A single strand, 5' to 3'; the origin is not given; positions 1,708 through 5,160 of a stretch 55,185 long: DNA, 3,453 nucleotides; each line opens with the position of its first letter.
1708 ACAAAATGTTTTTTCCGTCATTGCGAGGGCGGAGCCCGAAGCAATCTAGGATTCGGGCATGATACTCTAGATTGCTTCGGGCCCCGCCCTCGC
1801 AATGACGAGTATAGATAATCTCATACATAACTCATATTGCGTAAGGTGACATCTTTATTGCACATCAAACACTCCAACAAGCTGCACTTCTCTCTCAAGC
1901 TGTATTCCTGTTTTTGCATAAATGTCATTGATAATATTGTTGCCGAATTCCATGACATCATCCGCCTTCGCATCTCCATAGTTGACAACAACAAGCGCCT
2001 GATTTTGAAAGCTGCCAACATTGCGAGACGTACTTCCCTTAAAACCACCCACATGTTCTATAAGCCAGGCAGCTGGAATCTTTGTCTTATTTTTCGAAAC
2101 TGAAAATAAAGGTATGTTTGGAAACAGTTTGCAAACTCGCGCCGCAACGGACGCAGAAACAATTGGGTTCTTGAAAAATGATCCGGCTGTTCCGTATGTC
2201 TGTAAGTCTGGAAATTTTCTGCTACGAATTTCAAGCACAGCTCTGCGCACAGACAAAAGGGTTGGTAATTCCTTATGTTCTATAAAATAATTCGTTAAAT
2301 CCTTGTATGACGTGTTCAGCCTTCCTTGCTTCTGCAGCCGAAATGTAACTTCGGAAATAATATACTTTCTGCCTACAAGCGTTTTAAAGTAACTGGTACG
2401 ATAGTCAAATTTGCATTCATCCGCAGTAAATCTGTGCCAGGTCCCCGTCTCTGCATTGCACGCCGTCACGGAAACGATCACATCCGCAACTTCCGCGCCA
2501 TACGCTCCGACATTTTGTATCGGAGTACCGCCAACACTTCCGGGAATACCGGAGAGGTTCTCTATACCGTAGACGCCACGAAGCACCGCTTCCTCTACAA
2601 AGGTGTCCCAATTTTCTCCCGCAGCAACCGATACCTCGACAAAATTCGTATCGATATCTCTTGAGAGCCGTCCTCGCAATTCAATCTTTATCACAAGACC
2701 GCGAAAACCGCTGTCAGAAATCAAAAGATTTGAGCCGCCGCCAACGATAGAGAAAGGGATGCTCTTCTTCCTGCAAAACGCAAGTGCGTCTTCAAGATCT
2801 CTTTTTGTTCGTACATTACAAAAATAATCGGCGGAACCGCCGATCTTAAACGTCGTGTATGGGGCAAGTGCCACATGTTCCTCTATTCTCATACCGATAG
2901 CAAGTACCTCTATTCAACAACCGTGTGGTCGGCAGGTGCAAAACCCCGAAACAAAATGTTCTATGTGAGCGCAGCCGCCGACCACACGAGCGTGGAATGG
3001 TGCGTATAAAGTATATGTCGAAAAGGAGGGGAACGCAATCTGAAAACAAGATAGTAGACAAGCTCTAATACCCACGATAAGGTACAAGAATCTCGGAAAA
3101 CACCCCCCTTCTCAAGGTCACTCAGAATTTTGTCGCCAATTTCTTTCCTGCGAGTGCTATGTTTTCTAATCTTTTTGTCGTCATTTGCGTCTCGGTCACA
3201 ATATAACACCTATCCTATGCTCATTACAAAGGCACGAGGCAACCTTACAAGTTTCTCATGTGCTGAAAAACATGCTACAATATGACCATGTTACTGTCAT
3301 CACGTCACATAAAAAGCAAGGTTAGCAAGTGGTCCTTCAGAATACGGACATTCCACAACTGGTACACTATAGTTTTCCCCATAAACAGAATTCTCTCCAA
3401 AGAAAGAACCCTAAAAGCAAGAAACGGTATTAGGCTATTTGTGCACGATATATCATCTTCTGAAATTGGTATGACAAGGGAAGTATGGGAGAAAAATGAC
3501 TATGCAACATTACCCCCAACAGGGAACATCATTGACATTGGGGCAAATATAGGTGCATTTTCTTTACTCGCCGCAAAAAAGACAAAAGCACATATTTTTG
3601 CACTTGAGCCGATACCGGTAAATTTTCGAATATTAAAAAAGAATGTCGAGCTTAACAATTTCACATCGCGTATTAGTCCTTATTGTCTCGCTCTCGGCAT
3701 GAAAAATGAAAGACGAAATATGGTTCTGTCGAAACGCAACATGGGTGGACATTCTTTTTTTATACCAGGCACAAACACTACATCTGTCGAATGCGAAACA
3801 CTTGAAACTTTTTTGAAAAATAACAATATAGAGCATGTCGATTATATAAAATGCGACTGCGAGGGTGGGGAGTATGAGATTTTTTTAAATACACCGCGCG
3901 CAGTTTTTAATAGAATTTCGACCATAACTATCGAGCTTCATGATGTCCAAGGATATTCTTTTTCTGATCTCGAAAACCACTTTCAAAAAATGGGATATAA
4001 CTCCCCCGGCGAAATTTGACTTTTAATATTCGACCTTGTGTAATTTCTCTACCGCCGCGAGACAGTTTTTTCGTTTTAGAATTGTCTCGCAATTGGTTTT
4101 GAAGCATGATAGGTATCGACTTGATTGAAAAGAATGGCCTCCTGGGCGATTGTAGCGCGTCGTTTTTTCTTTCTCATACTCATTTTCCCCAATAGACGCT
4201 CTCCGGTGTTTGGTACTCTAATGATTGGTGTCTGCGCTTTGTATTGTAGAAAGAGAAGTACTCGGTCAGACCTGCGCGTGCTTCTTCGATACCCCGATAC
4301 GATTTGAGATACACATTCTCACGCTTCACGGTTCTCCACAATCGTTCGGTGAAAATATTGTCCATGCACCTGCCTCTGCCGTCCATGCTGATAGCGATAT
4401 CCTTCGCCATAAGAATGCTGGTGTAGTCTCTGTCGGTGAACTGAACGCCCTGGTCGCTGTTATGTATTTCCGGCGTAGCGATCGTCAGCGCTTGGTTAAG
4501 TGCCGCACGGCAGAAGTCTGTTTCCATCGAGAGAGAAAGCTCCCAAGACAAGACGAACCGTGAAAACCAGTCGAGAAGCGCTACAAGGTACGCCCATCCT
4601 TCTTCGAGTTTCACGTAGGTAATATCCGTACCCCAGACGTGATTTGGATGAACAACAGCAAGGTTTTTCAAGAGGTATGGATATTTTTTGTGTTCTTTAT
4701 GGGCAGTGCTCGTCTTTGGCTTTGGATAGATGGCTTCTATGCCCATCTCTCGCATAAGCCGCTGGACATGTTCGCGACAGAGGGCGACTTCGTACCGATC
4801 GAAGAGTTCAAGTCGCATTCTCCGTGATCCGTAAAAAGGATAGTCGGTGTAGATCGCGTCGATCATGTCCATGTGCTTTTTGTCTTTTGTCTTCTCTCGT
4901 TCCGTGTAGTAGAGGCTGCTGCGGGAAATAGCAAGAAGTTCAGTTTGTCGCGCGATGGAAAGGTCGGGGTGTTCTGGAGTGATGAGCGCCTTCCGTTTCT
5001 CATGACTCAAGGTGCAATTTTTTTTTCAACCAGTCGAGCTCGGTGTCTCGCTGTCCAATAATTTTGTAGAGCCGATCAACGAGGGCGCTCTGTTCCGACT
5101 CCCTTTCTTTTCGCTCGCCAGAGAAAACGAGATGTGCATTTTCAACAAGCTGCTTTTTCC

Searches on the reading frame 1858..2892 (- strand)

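Call 7: search_protein_families(library=pfam, proteins=[window:1858-2892:-], max_evalue=0.001)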
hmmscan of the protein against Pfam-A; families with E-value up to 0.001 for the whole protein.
window:1858-2892:- (345 aa): 2 families
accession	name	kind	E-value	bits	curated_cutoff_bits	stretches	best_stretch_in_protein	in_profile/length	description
PF01565.28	FAD_binding_4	-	2.1e-24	86.2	26.4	1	22-155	2-138/139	FAD binding domain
PF02873.21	MurB_C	-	7.9e-21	74.5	27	1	215-339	2-99/99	UDP-N-acetylenolpyruvoylglucosamine reductase, C-terminal domain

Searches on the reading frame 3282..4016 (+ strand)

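Call 7: search_protein_families(library=pfam, proteins=[window:3282-4016:+], max_evalue=0.001)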
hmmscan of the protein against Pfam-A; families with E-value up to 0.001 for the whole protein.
window:3282-4016:+ (245 aa): 3 families
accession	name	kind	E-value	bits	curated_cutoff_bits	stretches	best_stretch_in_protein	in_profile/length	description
PF05050.19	Methyltransf_21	-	1.2e-20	74.7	22.7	1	85-239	1-171/173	Methyltransferase FkbM domain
PF02475.24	TRM5-TYW2_MTfase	-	2.2e-06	28.2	28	1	81-134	37-92/164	TRM5/TYW2 methyltransferase domain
PF05575.17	V_cholerae_RfbT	-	1.3e-05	25.1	27.9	1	82-147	82-147/286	Vibrio cholerae RfbT protein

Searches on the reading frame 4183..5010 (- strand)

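Call 7: search_protein_families(library=pfam, proteins=[window:4183-5010:-], max_evalue=0.001)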
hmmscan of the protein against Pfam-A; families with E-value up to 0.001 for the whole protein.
window:4183-5010:- (276 aa): 4 families
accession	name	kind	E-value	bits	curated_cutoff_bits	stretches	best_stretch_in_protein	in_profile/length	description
PF00665.32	rve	-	1.6e-20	73.7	32.6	1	121-215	3-102/102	Integrase core domain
PF13683.12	rve_3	-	4.1e-16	58.9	26.5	1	204-269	2-67/67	Integrase core domain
PF13276.12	HTH_21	-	3e-13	50.2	28.1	1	45-99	5-60/60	HTH-like domain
PF13333.12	rve_2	-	9.8e-06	26.1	22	1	224-270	3-49/56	Integrase core domain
